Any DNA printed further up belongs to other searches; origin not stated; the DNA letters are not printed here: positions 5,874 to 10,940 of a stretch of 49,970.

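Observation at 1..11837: Co-directional giant surface module: >1970-aa repeat fibre, 18-blade Kelch protein and a single-pass partner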

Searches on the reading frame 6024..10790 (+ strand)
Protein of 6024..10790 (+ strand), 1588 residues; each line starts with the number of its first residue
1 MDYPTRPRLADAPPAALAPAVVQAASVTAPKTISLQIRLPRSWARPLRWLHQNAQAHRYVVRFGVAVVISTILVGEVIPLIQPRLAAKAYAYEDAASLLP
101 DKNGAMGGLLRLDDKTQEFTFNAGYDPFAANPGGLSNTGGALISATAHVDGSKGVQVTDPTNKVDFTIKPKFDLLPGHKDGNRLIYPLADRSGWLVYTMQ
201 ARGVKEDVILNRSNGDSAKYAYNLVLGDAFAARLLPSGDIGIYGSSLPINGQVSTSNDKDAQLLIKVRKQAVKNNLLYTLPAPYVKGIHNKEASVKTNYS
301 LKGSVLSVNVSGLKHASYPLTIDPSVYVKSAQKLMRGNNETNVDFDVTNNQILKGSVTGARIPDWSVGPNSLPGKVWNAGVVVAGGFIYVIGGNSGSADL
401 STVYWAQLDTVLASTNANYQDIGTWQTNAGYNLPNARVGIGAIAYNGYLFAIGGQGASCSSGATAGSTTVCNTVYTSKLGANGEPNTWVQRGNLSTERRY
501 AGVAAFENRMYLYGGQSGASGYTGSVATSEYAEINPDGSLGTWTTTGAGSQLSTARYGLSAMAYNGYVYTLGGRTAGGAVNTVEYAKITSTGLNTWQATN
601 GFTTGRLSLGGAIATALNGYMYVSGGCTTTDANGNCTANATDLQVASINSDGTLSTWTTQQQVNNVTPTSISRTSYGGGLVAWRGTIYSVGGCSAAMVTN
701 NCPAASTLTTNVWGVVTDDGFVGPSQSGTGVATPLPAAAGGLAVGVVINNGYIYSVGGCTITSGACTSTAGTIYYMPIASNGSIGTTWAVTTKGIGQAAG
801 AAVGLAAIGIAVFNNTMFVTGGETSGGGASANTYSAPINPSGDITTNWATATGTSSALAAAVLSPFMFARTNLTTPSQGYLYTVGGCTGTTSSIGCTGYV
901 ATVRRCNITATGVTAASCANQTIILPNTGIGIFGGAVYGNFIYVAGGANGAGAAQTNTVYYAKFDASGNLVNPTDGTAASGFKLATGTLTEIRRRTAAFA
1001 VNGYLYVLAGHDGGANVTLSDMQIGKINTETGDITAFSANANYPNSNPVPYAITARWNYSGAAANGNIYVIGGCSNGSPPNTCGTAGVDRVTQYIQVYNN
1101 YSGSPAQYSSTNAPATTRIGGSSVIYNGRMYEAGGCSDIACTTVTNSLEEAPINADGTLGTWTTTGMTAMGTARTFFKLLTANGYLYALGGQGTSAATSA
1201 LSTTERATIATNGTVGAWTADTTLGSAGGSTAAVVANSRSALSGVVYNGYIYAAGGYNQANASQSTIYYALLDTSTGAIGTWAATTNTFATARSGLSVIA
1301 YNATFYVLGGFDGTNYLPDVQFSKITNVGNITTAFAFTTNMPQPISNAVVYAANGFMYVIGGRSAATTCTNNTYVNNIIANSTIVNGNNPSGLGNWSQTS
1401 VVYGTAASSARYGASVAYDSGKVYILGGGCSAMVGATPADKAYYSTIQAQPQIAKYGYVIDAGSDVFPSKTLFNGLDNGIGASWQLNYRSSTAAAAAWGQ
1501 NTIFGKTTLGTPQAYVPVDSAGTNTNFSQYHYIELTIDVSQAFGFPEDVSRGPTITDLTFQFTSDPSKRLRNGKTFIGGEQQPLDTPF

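Call 7: search_protein_families(library=pfam, proteins=[window:6024-10790:+], max_evalue=0.1)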
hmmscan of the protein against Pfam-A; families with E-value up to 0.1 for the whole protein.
window:6024-10790:+ (1588 aa): 6 families
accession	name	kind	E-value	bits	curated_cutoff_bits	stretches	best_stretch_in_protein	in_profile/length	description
PF24681.1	Kelch_KLHDC2_KLHL20_DRC7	-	8.5e-34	117.2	50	6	1245-1431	5-174/221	KLHDC2/KLHL20/DRC7 Kelch-repeats domain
PF01344.31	Kelch_1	-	1e-24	86.1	20.1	5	1239-1268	2-30/46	Kelch motif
PF25210.1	Kelch_FKB95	-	8.9e-12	45.6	70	0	1239-1318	80-157/268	FKB95, Kelch-repeats domain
PF13964.12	Kelch_6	-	8e-10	38.8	25.3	1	1239-1278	2-39/50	Kelch motif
PF24981.1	Beta-prop_ATRN-LZTR1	-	9.4e-09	35.4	50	1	1239-1314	202-283/289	Attractin/LZTR1 beta-propeller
PF25778.1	DUF7948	-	0.0065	17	27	1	249-324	144-213/214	Domain of unknown function (DUF7948)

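Call 13: find_encoding_contigs(protein=window:6024-10790:+, flank=10000, max_places=6)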
Protein window:6024-10790:+ (1588 aa): no gene with exactly this product is on record in the collection.

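Call 14: find_homologous_proteins(query=window:6024-10790:+)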
Query window:6024-10790:+ (1588 aa): 355 proteins with E <= 0.001 among 8000 candidates; the best 120 are listed.
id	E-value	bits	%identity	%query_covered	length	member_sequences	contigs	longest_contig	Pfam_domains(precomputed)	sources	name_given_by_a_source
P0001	0.0e+0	3506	100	100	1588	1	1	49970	PF24681.2,PF13415.13,PF24981.2,PF01344.32,PF25210.2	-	-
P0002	0.0e+0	2602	73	100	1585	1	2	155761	PF24681.2,PF13415.13,PF24981.2,PF01344.32,PF25210.2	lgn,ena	-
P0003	0.0e+0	1709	54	100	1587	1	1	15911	PF24996.1,PF13964.13,PF24681.2,PF13415.13,PF24981.2,PF01344.32,PF25210.2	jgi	jgi:N-acetylneuraminic acid mutarotase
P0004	0.0e+0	1626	53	99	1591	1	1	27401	PF24996.1,PF13964.13,PF24681.2,PF13415.13,PF24981.2,PF01344.32,PF25210.2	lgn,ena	-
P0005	0.0e+0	1571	52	97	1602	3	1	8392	PF24996.1,PF13964.13,PF24681.2,PF13415.13,PF24981.2,PF01344.32,PF25210.2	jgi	jgi:hypothetical protein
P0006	0.0e+0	1255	46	99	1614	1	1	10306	PF24681.2,PF13415.13,PF24981.2,PF01344.32,PF25210.2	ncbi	-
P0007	0.0e+0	1251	44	98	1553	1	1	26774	PF07646.22,PF24681.2,PF13415.13,PF24981.2,PF01344.32,PF25210.2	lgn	-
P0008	0.0e+0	1189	43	98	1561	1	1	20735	PF07646.22,PF24681.2,PF13415.13,PF24981.2,PF01344.32,PF25210.2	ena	-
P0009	0.0e+0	1176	40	77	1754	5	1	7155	PF07646.22,PF24681.2,PF13415.13,PF24981.2,PF01344.32,PF25210.2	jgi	jgi:hypothetical protein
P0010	0.0e+0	1175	43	98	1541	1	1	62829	PF24681.2,PF13854.13,PF13415.13,PF24981.2,PF01344.32,PF25210.2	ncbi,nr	ncbi:hypothetical protein HZB74_00710 [Candidatus Saccharibacteria bacterium]|nr:hypothetical protei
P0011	0.0e+0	1175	43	98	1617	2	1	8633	PF24681.2,PF13415.13,PF01344.32,PF25210.2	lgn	-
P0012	0.0e+0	1164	43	98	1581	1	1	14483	PF24681.2,PF13415.13,PF24981.2,PF01344.32,PF25210.2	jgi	jgi:hypothetical protein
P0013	0.0e+0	1161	42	100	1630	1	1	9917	PF13964.13,PF24681.2,PF13415.13,PF24981.2,PF01344.32,PF25210.2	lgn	-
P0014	0.0e+0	1160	43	96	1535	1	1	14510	PF24996.1,PF24681.2,PF13415.13,PF24981.2,PF01344.32,PF25210.2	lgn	-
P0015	0.0e+0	1154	43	96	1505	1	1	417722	PF13964.13,PF24681.2,PF13415.13,PF24981.2,PF01344.32,PF25210.2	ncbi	-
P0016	0.0e+0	1151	43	99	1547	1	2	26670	PF24996.1,PF13964.13,PF24681.2,PF13415.13,PF24981.2,PF01344.32,PF25210.2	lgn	-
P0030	0.0e+0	1080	39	96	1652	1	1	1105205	PF24681.2,PF13415.13,PF24981.2,PF01344.32,PF25210.2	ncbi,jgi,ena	ncbi:MAG TPA: hypothetical protein VF575_02935 [Candidatus Saccharimonadales bacterium]|jgi:hypothet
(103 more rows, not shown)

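Call 16: find_encoding_contigs(protein=P0002, flank=10000, max_places=2)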
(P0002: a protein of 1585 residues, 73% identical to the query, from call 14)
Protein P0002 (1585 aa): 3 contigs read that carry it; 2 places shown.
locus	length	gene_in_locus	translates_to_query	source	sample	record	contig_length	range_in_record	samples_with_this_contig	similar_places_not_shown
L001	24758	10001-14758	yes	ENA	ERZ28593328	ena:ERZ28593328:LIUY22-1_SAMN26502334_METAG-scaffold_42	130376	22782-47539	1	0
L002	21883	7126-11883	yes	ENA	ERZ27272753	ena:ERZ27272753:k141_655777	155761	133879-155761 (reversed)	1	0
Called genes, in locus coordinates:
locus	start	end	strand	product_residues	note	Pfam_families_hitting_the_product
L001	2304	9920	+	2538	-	-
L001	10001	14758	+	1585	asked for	PF25210:Kelch_FKB95 (faint), PF01344:Kelch_1 (faint), PF24681:Kelch_KLHDC2_KLHL20_DRC7 (weak), PF24981:Beta-prop_ATRN-LZTR1 (faint), PF24681:Kelch_KLHDC2_KLHL20_DRC7, PF13415:Beta-prop_FBX42, PF24681:Kelch_KLHDC2_KLHL20_DRC7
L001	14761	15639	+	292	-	-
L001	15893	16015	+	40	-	-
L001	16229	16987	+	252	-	PF00142:Fer4_NifH, PF01656:CbiA, PF02374:ArsA_ATPase (weak), PF06564:CBP_BcsQ, PF09140:MipZ, PF10609:ParA, PF13614:AAA_31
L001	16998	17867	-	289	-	PF02195:ParB_N, PF17762:HTH_ParB, PF23552:ParB_C (weak)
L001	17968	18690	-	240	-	PF10502:Peptidase_S26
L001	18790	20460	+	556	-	PF03816:LytR_cpsA_psr, PF13399:LytR_C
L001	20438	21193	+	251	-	-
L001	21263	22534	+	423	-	PF00089:Trypsin, PF13365:Trypsin_2, PF13180:PDZ_2, PF17820:PDZ_6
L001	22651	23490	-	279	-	PF17827:PrmC_N, PF05175:MTS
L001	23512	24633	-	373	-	PF03462:PCRF, PF00472:RF-1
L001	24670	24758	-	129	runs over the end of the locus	PF01197:Ribosomal_L31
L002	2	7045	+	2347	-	?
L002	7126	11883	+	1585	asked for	PF25210:Kelch_FKB95 (faint), PF01344:Kelch_1 (faint), PF24681:Kelch_KLHDC2_KLHL20_DRC7 (weak), PF24981:Beta-prop_ATRN-LZTR1 (faint), PF24681:Kelch_KLHDC2_KLHL20_DRC7, PF13415:Beta-prop_FBX42, PF24681:Kelch_KLHDC2_KLHL20_DRC7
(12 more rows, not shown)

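Call 17: find_encoding_contigs(protein=P0030, flank=10000, max_places=2)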
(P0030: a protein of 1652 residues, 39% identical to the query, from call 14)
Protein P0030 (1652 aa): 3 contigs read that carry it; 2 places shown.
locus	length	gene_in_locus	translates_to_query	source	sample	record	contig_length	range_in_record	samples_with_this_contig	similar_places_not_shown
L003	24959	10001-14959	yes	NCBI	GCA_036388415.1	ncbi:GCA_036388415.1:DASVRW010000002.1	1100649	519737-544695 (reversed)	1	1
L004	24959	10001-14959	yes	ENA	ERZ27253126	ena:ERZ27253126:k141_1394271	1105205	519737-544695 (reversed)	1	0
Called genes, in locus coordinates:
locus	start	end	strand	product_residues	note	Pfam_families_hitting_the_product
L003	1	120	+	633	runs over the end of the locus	PF01411:tRNA-synt_2c, PF07973:tRNA_SAD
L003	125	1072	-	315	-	-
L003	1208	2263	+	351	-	-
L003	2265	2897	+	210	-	-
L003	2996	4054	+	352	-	-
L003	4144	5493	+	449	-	-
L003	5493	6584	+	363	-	-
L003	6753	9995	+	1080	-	PF02018:CBM_4_9 (weak)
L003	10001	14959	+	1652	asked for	PF01344:Kelch_1 (faint), PF24681:Kelch_KLHDC2_KLHL20_DRC7, PF24981:Beta-prop_ATRN-LZTR1 (faint), PF25210:Kelch_FKB95 (faint), PF13415:Beta-prop_FBX42, PF24681:Kelch_KLHDC2_KLHL20_DRC7 (weak), PF13415:Beta-prop_FBX42, PF24681:Kelch_KLHDC2_KLHL20_DRC7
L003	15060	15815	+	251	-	-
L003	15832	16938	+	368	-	-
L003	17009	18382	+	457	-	PF06277:EutA (faint), PF13941:MutL (weak), PF14450:FtsA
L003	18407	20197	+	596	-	-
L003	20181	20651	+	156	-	PF03652:RuvX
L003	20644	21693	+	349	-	PF02618:YceG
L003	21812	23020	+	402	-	PF01476:LysM (weak), PF23473:LysM3_LYK4_5 (faint), PF01476:LysM, PF05257:CHAP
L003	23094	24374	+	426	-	PF01018:GTP1_OBG, PF00009:GTP_EFTU (faint), PF02421:FeoB_N, PF01926:MMR_HSR1, PF09269:DUF1967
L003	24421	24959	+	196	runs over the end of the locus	-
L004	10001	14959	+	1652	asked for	PF01344:Kelch_1 (faint), PF24681:Kelch_KLHDC2_KLHL20_DRC7, PF24981:Beta-prop_ATRN-LZTR1 (faint), PF25210:Kelch_FKB95 (faint), PF13415:Beta-prop_FBX42, PF24681:Kelch_KLHDC2_KLHL20_DRC7 (weak), PF13415:Beta-prop_FBX42, PF24681:Kelch_KLHDC2_KLHL20_DRC7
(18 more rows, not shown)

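Call 23: search_solved_structures(query=window:6024-10790:+, max_evalue=0.01)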
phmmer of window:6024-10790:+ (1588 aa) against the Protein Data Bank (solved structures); distinct sequences matched with E-value up to 0.01: 81 (the best 60 are shown).
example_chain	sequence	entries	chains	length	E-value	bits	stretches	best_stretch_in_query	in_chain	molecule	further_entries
7on7_A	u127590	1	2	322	9.1e-16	59.7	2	374-610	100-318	SAKe6BE-L2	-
7pvp_A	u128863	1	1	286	9.4e-15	56.3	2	1234-1321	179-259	SAKe6BC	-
7ona_A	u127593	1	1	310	4.6e-14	54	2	1233-1379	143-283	SAKe6AC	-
8pjx_A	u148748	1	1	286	1.5e-13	52.3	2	1233-1321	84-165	SAKe6FR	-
8pju_A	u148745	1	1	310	1.9e-13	51.9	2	378-578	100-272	SAKe6DEtal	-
8pjt_A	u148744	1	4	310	2.1e-13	51.8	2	1237-1314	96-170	SAKe6DEref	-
8pjr_A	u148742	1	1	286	3.2e-13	51.2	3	1247-1367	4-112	SAKe6AC-LB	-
8pjz_A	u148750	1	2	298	5.5e-13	50.4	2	1238-1321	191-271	SAKe6EEtal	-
7onc_A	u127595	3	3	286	8e-13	49.9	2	1232-1321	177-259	SAKe6BE | S6BE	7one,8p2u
7op4_A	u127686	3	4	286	1.1e-12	49.5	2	1232-1321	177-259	SAKe6BE-3HH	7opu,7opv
7onh_A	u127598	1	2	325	4.6e-12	47.4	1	385-717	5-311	SAKe6BE-L3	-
8pjv_A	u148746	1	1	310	9.4e-12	46.4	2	1237-1314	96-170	SAKe6DR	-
7ong_A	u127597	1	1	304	1.3e-11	45.9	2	1232-1317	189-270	SAKe6BE-L1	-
8pjw_A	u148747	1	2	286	4.1e-11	44.2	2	1235-1365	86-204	SAKe6FE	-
7on6_A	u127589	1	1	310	9.7e-11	43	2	377-612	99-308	SAKe6AE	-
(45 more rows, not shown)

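Call 32: search_protein_families(library=phrogs, proteins=[window:6024-10790:+], max_evalue=0.01)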
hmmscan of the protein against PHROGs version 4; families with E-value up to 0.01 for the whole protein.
window:6024-10790:+ (1588 aa): 0 families

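Call 33: search_protein_families(library=ncbifam, proteins=[window:6024-10790:+, L003:6753-9995:+], max_evalue=0.01)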
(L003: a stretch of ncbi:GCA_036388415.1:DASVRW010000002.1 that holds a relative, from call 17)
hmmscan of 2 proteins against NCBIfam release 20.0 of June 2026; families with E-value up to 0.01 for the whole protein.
window:6024-10790:+ (1588 aa): 0 families

L003:6753-9995:+ (1080 aa): 0 families
